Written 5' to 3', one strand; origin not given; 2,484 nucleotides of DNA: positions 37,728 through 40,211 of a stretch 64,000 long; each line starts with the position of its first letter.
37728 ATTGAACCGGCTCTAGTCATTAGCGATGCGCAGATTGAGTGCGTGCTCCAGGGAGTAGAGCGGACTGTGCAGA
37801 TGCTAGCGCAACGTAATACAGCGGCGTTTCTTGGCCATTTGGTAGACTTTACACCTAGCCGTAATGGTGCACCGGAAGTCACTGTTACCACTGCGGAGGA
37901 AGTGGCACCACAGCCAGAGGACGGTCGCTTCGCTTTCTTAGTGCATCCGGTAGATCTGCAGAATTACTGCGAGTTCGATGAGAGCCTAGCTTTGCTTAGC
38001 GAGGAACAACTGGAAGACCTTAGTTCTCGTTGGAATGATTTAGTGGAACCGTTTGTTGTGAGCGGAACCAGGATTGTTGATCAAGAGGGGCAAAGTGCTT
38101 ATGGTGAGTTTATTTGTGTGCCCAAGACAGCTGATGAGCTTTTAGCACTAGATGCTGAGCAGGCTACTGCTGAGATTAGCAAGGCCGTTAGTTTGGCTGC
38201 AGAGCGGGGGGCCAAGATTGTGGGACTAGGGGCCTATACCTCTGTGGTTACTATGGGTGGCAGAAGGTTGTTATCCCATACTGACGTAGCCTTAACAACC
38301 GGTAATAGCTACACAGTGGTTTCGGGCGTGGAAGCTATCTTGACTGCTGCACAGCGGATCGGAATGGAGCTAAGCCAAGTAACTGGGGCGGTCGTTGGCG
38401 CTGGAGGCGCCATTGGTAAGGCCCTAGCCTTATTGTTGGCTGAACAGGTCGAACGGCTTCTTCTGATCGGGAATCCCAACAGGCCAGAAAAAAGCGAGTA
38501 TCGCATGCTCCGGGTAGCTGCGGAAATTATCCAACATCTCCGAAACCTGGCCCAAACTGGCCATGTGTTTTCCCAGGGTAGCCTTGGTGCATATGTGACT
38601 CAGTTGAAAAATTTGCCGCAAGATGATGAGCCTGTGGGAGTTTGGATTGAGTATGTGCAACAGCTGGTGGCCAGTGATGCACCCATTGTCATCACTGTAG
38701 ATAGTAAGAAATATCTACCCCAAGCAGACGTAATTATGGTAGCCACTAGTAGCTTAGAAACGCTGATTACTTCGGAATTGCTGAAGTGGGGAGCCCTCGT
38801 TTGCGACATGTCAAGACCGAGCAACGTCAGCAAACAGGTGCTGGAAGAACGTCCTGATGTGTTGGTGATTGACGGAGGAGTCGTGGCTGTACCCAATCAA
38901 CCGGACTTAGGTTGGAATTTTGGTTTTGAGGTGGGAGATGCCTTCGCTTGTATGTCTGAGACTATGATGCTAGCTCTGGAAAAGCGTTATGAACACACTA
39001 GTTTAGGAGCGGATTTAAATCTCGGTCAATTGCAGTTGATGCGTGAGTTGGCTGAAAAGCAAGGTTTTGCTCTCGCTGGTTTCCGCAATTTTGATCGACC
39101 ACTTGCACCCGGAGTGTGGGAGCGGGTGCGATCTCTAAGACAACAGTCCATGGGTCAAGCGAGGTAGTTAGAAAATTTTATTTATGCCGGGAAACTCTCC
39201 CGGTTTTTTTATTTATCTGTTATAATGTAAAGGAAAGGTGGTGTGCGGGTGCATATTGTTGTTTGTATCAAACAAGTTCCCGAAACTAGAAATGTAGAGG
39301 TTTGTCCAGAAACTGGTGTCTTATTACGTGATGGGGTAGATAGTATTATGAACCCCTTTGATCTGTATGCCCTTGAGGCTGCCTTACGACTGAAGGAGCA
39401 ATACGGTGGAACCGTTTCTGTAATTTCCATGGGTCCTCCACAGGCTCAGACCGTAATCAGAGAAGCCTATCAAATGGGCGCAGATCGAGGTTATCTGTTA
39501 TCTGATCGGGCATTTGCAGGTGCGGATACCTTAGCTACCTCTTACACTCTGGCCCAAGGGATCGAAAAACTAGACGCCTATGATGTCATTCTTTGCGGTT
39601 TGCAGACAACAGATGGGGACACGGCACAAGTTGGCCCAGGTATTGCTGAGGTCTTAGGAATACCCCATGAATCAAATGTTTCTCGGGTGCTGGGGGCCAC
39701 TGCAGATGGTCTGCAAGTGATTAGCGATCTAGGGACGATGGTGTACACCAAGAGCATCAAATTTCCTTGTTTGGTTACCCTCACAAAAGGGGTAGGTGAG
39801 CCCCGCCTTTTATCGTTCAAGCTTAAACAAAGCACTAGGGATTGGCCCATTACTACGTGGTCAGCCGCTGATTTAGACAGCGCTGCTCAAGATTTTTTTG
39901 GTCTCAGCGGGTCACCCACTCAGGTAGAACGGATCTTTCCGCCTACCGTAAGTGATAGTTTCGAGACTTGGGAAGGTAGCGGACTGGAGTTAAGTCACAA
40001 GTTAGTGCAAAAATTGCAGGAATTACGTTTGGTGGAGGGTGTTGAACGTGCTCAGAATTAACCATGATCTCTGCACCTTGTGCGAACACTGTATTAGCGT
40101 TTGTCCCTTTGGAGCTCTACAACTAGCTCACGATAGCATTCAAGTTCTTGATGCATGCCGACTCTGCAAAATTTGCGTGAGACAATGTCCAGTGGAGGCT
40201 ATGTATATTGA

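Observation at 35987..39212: Single-polypeptide fusion of a class-III aminotransferase with an acyl-ACP reductase (AAR)-like domain: candidate fatty amine synthase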

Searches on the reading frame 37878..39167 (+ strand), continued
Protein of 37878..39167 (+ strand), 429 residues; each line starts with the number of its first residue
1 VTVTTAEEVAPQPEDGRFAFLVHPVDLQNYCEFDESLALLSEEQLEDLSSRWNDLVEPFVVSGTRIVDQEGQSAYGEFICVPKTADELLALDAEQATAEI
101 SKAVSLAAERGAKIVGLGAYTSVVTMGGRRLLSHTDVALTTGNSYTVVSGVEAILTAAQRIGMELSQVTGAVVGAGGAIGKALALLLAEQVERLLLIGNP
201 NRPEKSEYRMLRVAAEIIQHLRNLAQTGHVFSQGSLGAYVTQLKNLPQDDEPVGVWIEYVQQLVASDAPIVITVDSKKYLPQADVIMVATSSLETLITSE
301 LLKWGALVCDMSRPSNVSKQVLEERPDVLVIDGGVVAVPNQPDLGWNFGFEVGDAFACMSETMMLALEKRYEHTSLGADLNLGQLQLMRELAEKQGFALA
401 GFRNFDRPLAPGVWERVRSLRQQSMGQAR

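Call 78: find_homologous_proteins(query=L069:8615-11260:+, max_evalue=1e-50)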
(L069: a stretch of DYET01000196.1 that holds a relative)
Query L069:8615-11260:+ (882 aa): 3806 proteins with E <= 1e-50 among 8000 candidates; the best 120 are listed.
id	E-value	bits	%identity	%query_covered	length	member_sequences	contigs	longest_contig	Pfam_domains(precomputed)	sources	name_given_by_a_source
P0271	0.0e+0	1988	100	100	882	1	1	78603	PF00202.28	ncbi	-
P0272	0.0e+0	1696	86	100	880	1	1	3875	PF00202.28,PF01488.27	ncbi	-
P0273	0.0e+0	1694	86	99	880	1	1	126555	PF00202.28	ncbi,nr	ncbi:MAG: aminotransferase class III-fold pyridoxal phosphate-dependent enzyme [Peptococcaceae bacte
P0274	0.0e+0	1630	82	100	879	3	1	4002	PF00202.28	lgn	-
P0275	0.0e+0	1575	79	100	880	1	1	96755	PF00202.28,PF01488.27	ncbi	ncbi:MAG: aminotransferase class III-fold pyridoxal phosphate-dependent enzyme [Bacillota bacterium]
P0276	0.0e+0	1558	79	100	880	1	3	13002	PF00202.28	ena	-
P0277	0.0e+0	1529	76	100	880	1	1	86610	PF00202.28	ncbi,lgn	ncbi:MAG: aminotransferase class III-fold pyridoxal phosphate-dependent enzyme [Bacillota bacterium]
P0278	0.0e+0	1526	77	100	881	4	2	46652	PF00202.28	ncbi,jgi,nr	ncbi:MAG: aminotransferase class III-fold pyridoxal phosphate-dependent enzyme [Peptococcaceae bacte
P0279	0.0e+0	1525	76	100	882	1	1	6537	PF00202.28,PF01488.27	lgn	-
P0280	0.0e+0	1512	76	100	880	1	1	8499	PF00202.28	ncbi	ncbi:MAG: aminotransferase class III-fold pyridoxal phosphate-dependent enzyme [Bacillota bacterium]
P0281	0.0e+0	1512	77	100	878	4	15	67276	PF00202.28,PF01488.27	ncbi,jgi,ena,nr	ncbi:MAG: aminotransferase III [Peptococcaceae bacterium BRH_c4a]|nr:MAG: aminotransferase III [Pept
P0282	0.0e+0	1508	76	100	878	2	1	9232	PF00202.28,PF01488.27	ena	-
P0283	0.0e+0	1499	78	99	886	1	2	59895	PF00202.28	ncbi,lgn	-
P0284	0.0e+0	1496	75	100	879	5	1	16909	PF00202.28,PF01488.27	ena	-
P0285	0.0e+0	1491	76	100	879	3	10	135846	PF00202.28,PF01488.27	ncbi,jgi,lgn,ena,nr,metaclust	ncbi:MAG: aminotransferase III [Peptococcaceae bacterium BRH_c4b]|nr:MAG: aminotransferase III [Pept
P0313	0.0e+0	1373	69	99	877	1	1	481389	PF00202.28,PF01488.27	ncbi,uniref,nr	ncbi:Putrescine aminotransferase [Sporotomaculum syntrophicum]|uniref:Putrescine aminotransferase n=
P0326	0.0e+0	1071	58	99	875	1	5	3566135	PF00202.28,PF01488.27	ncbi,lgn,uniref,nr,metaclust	ncbi:aminotransferase class III-fold pyridoxal phosphate-dependent enzyme [Symbiobacterium thermophi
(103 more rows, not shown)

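Call 81: list_cluster_members(proteins=[P0129, P0143, P0149, P0155, P0156, P0172, P0187, P0188, P0192, P0243])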
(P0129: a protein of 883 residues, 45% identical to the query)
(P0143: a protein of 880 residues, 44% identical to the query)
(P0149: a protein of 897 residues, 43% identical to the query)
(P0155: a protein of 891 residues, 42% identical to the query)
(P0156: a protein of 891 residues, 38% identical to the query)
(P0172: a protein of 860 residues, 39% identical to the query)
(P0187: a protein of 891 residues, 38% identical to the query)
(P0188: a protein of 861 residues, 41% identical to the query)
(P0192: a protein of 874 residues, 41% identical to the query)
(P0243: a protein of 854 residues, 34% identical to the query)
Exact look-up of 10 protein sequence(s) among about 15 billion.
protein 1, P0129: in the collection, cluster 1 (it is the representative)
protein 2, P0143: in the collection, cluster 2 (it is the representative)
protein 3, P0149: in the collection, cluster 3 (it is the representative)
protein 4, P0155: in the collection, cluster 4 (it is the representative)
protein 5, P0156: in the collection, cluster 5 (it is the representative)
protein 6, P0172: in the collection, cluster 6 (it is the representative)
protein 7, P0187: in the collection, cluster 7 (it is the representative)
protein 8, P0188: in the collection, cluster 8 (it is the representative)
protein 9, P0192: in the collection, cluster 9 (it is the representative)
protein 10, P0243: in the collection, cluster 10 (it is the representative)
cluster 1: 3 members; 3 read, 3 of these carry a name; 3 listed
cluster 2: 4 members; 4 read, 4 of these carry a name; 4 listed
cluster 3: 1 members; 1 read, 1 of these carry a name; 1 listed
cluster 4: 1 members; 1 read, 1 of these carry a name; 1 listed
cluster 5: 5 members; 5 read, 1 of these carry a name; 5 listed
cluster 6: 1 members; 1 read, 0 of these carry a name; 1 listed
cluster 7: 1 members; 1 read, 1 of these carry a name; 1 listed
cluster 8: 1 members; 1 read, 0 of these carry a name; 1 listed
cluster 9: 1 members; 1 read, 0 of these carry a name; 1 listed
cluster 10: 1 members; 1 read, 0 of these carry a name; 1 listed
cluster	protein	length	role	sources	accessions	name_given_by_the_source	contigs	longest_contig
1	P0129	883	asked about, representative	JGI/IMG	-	acetylornithine/succinyldiaminopimelate/putrescine aminotransferase/predicted amino acid ...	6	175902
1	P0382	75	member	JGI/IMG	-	hypothetical protein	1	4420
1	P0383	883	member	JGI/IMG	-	acetylornithine/succinyldiaminopimelate/putrescine aminotransferase/predicted amino acid ...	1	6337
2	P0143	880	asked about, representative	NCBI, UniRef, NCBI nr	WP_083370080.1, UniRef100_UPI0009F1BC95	aminotransferase class III-fold pyridoxal phosphate-dependent enzyme [Chromobacterium ... | aminotransferase class III-fold pyridoxal phosphate-dependent enzyme n=1 ...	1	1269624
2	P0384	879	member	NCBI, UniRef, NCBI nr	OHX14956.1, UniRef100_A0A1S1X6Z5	hypothetical protein BI347_08160 [Chromobacterium sphagni] | Diaminobutyrate--2-oxoglutarate transaminase n=1 Tax=Chromobacterium sphagni ...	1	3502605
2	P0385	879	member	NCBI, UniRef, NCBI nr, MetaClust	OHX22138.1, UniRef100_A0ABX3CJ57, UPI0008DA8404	hypothetical protein BI344_05450 [Chromobacterium sphagni] | Aminotransferase III n=1 Tax=Chromobacterium sphagni TaxID=1903179 RepID=A0ABX3CJ57_9NEIS | status=active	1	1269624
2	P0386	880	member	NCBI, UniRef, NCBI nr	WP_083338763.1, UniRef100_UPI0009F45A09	aminotransferase class III-fold pyridoxal phosphate-dependent enzyme [Chromobacterium ... | aminotransferase class III-fold pyridoxal phosphate-dependent enzyme n=1 ...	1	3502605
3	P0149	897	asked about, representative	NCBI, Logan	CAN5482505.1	aminotransferase class III-fold pyridoxal phosphate-dependent enzyme [soil metagenome]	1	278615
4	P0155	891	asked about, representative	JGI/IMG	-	acetylornithine/succinyldiaminopimelate/putrescine aminotransferase/predicted amino acid ...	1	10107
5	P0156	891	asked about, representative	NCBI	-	-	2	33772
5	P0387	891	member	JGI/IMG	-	acetylornithine/succinyldiaminopimelate/putrescine aminotransferase/predicted amino acid ...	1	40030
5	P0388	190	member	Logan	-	-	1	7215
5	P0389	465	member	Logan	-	-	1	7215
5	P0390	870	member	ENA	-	-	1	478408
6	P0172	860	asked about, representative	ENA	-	-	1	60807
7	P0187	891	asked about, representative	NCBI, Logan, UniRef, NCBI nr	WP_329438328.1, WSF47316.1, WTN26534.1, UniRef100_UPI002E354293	aminotransferase class III-fold pyridoxal phosphate-dependent enzyme [Streptomyces canus] | aminotransferase class III-fold pyridoxal phosphate-dependent enzyme n=1 Tax=Streptomyces ...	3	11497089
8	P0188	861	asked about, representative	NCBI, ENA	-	-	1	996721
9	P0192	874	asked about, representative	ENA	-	-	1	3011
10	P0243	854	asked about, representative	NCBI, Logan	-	-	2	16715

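Call 85: search_dna_similar(query=window:37878-39164:+, collection=plasmids, mode=protein, max_evalue=1e-10, max_rows=30)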
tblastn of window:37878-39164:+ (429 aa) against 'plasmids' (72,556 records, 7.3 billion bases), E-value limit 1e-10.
Records with a match: 10; places in all: 10; records where one place covers at least 80% of the query: 10.
Best place of each record, by identity: <60% 10.
By first word of the organism name: Leisingera 5; Paraburkholderia 1; Haematobacter 1; Rhodovulum 1; Pseudorhodobacter 1; Photobacterium 1.
By predicted mobility (MOB-suite, as given by PLSDB): non-mobilizable 8; mobilizable 2.
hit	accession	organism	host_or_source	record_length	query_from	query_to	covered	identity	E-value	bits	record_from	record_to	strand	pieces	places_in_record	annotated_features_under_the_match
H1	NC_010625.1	Paraburkholderia phymatum STM815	-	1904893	17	416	93%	42.1%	2e-61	222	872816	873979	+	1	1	record has no annotation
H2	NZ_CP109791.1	Leisingera thetidis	-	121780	13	414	94%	38.2%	1e-51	194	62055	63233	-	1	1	aminotransferase class III-fold pyridoxal phosphate-dependent enzyme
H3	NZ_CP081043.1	Leisingera sp. M527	-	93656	13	414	94%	37.7%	4e-51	192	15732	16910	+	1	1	aminotransferase class III-fold pyridoxal phosphate-dependent enzyme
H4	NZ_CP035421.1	Leisingera sp. NJS204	cell culture,Marine Biofilm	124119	13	414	94%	37.4%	2e-50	190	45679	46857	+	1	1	aminotransferase class III-fold pyridoxal phosphate-dependent enzyme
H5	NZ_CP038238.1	Leisingera sp. NJS201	cell culture,Marine Biofilm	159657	13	414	94%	37.4%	2e-50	190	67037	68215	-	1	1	aminotransferase class III-fold pyridoxal phosphate-dependent enzyme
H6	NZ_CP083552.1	Leisingera sp. M658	-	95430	13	414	94%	37.4%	2e-50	190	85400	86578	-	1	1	aminotransferase class III-fold pyridoxal phosphate-dependent enzyme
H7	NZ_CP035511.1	Haematobacter massiliensis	single cell,human skin swab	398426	16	397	89%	35.2%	2e-27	122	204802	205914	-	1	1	aminotransferase class III-fold pyridoxal phosphate-dependent enzyme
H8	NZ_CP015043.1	Rhodovulum sp. P5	cell culture,shallow-sea hydrothermal ...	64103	17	429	96%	31.5%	3e-24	113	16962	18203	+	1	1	aminotransferase class III-fold pyridoxal phosphate-dependent enzyme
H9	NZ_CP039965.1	Pseudorhodobacter turbinis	single bacterial isolate,Turban shell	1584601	13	400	90%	31.7%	5e-25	115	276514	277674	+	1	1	record has no annotation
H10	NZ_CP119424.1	Photobacterium sp. DA100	-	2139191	7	403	93%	29.9%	8e-16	87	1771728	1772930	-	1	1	none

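Call 87: find_encoding_contigs(protein=P0326, flank=10000, max_places=1)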
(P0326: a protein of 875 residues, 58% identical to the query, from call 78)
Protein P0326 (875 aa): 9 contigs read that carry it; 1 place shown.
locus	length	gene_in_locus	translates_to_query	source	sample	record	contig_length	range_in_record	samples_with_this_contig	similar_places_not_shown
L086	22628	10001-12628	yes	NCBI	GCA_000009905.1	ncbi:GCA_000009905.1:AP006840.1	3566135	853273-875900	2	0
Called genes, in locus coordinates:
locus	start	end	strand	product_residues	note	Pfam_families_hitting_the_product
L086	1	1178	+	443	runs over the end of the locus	PF01554:MatE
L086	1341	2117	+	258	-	PF00528:BPD_transp_1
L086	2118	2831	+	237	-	PF00005:ABC_tran, PF13304:AAA_21 (faint)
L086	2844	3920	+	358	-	-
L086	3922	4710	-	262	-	PF20703:nSTAND1 (weak), PF00005:ABC_tran, PF02463:SMC_N (faint), PF13304:AAA_21 (weak)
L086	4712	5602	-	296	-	PF00528:BPD_transp_1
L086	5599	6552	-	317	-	PF00528:BPD_transp_1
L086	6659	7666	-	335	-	PF12849:PBP_like_2, PF12727:PBP_like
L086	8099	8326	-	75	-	-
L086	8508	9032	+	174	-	PF01381:HTH_3 (faint)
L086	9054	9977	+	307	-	-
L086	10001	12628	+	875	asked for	PF00202:Aminotran_3, PF01488:Shikimate_DH (faint)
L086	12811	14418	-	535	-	PF13586:DDE_Tnp_1_2 (faint), PF05598:DUF772, PF01609:DDE_Tnp_1, PF13751:DDE_Tnp_1_6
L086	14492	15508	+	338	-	PF00356:LacI, PF00532:Peripla_BP_1, PF13407:Peripla_BP_4, PF13377:Peripla_BP_3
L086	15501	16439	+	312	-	PF00294:PfkB, PF08543:Phos_pyr_kin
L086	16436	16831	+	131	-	PF05025:RbsD_FucU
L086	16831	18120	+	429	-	PF00005:ABC_tran, PF13407:Peripla_BP_4, PF00532:Peripla_BP_1 (weak), PF13377:Peripla_BP_3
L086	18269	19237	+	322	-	-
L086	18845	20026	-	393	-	PF01321:Creatinase_N, PF00557:Peptidase_M24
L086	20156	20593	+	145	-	-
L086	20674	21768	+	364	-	PF00483:NTP_transferase, PF12804:NTP_transf_3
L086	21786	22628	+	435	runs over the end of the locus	PF27663:Spore_coat_YutH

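Call 88: find_encoding_contigs(protein=P0313, flank=10000, max_places=1)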
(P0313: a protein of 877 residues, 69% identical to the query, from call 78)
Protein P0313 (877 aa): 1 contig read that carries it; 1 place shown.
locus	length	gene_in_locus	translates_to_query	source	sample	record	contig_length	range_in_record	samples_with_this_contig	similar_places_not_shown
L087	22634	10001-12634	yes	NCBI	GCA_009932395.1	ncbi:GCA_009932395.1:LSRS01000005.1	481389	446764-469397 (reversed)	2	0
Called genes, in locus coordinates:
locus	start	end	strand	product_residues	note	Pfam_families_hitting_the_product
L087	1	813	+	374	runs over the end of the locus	PF00149:Metallophos, PF12850:Metallophos_2 (faint)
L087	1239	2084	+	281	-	PF02749:QRPTase_N, PF01729:QRPTase_C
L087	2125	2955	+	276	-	PF01547:SBP_bac_1 (weak), PF13531:SBP_bac_11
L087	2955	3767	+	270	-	PF00528:BPD_transp_1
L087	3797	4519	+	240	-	PF02463:SMC_N (faint), PF00005:ABC_tran, PF13304:AAA_21 (faint)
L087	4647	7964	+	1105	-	PF02463:SMC_N (faint)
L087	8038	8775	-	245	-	PF07833:Cu_amine_oxidN1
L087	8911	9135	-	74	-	-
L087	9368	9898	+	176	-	-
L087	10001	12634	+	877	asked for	PF00202:Aminotran_3, PF01488:Shikimate_DH (faint)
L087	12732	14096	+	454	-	PF00171:Aldedh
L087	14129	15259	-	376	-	PF01266:DAO, PF13450:NAD_binding_8 (weak)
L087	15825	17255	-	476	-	PF00989:PAS, PF08448:PAS_4, PF13426:PAS_9, PF08447:PAS_3, PF00512:HisKA, PF02518:HATPase_c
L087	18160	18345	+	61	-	-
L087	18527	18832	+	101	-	-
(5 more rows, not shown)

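Call 94: search_protein_families(library=pfam, proteins=[L086:9054-9974:+, L075:7691-8641:+, L086:8508-9029:+], max_evalue=10)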
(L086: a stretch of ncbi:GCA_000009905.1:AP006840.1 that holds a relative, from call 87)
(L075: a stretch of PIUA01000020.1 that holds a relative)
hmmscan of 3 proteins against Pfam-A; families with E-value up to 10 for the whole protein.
L086:9054-9974:+ (307 aa): 0 families

L075:7691-8641:+ (317 aa): 1 family
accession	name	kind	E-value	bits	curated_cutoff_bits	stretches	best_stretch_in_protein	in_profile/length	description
PF11130.14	TraC_F_IV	-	0.1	12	28.1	1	235-314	106-190/375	TraC protein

L086:8508-9029:+ (174 aa): 16 families
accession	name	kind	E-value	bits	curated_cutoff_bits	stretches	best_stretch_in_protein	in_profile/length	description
PF01381.28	HTH_3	-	1.3e-05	25.5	23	1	28-52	7-31/55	Helix-turn-helix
PF13560.12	HTH_31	-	0.00043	21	27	1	28-52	12-36/64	Helix-turn-helix domain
PF13384.12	HTH_23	-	0.0017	18.6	24.6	1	22-49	9-36/50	Homeodomain-like domain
PF13936.12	HTH_38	-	0.0022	18.2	27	1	25-49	15-39/44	Helix-turn-helix domain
PF12844.13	HTH_19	-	0.0051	17.1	30.2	1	27-52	8-34/64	Helix-turn-helix domain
PF04545.22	Sigma70_r4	-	0.016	15.2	24.1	1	29-52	19-42/50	Sigma-70, region 4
PF20432.4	Xre-like-HTH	-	0.017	15.9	25.8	1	30-49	23-42/63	Antitoxin Xre-like helix-turn-helix domain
PF08281.18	Sigma70_r4_2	-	0.021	14.9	25.7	1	28-44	24-40/54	Sigma-70, region 4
PF12728.13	HTH_17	-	0.028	15.1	27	1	31-50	2-21/51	Helix-turn-helix domain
PF13744.12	HTH_37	-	0.04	14.2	27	1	26-51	27-52/80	Helix-turn-helix domain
PF12802.13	MarR_2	-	0.057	14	27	1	28-50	17-40/61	MarR family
PF02796.21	HTH_7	-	0.087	13.4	23.8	1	20-44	11-35/45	Helix-turn-helix domain of resolvase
PF09035.16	Tn916-Xis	-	0.11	13.1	22.9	1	110-134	31-55/69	Excisionase from transposon Tn916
PF13518.12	HTH_28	-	0.14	12.7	25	1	23-50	5-32/52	Helix-turn-helix domain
PF22554.1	Chap-C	-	0.16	13.2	27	1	22-56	9-46/91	TY-Chap C-terminal domain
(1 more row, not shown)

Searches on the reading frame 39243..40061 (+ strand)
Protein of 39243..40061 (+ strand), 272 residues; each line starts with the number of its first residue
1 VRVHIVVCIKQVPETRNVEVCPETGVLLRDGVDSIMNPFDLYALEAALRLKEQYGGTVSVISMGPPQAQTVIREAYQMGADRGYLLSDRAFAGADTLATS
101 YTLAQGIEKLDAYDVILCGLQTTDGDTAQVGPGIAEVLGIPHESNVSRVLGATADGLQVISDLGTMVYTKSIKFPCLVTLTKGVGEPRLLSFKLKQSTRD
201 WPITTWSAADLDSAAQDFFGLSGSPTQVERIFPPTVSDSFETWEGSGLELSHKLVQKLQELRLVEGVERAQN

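Call 5: search_protein_families(library=pfam, proteins=[window:39243-40061:+], max_evalue=0.01)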
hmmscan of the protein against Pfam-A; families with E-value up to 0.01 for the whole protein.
window:39243-40061:+ (272 aa): 1 family
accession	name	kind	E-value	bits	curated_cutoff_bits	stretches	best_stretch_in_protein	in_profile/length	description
PF01012.27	ETF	-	3.5e-42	144.7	26.7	1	24-210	1-180/181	Electron transfer flavoprotein domain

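Call 6: search_protein_families(library=ncbifam, proteins=[window:39243-40061:+], max_evalue=0.01)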
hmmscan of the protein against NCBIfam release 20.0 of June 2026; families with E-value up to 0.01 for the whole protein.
window:39243-40061:+ (272 aa): 5 families
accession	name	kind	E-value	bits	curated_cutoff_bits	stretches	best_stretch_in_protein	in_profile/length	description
NF040731.1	flavo_sub_EftB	exception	8.7e-72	241.6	445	1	4-261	1-257/260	electron transfer flavoprotein subunit beta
NF042971.1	AcrlCoAredClosAcrB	equivalog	1.7e-52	178.1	475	1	4-262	2-264/266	acryloyl-CoA reductase electron transfer subunit gamma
NF002888.0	PRK03359.1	subfamily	4.5e-25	88.5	219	1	4-218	2-218/256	putative electron transfer flavoprotein FixA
NF008998.0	PRK12342.1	equivalog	8.6e-23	81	338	1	4-217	2-213/254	electron transfer flavoprotein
TIGR04503.1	mft_etfB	hypoth_equivalog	3.3e-16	59.5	200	1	5-141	1-141/290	mycofactocin-associated electron transfer flavoprotein beta subunit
